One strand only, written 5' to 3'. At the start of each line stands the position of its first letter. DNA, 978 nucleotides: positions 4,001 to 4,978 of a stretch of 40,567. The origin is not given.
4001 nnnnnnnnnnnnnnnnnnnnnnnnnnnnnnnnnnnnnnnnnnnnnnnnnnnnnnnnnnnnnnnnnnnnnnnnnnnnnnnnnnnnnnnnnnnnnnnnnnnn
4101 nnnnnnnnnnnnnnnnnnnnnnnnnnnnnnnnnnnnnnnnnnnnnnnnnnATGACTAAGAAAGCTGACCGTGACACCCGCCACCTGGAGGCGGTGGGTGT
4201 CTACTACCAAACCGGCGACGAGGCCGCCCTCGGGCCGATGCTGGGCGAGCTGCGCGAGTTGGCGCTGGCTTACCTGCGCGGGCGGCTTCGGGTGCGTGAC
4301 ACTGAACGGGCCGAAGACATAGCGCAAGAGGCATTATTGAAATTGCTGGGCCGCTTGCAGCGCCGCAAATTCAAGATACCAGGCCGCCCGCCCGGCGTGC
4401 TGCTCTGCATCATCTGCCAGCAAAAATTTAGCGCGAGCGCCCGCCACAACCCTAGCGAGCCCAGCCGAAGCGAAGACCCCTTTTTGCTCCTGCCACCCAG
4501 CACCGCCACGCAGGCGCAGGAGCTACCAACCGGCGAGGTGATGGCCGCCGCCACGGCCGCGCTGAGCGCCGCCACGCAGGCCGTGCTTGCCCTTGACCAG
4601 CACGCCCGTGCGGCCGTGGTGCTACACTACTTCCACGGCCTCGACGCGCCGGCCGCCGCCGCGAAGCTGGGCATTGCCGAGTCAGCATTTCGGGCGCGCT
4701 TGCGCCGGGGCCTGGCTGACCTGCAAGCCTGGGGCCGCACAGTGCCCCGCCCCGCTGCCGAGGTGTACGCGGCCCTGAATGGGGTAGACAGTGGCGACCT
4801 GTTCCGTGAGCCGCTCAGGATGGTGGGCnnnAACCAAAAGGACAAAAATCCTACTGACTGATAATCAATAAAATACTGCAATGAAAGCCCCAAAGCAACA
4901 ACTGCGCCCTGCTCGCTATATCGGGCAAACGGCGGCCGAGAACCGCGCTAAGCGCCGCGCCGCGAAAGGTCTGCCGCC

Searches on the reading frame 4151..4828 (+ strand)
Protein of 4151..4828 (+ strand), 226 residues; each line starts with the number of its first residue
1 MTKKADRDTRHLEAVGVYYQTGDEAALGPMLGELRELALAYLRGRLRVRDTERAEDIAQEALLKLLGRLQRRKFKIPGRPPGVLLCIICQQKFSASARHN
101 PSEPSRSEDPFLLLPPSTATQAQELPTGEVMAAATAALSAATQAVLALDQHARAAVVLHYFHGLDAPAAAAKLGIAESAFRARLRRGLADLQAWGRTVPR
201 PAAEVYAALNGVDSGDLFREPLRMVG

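Call 83: search_protein_families(library=phrogs, proteins=[window:4151-4828:+], max_evalue=0.001)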
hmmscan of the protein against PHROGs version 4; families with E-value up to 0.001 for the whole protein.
window:4151-4828:+ (226 aa): 1 family
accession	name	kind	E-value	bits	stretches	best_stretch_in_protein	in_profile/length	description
phrog_1740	-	transcription regulation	0.00012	21.8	1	35-192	70-213/567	RNA polymerase sigma factor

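Call 84: search_protein_families(library=pfam, proteins=[window:4151-4828:+], max_evalue=0.001)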
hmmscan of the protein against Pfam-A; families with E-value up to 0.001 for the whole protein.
window:4151-4828:+ (226 aa): 1 family
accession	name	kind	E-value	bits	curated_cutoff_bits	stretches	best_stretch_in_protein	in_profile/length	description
PF08281.18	Sigma70_r4_2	-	1.1e-08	35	25.7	1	142-191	5-54/54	Sigma-70, region 4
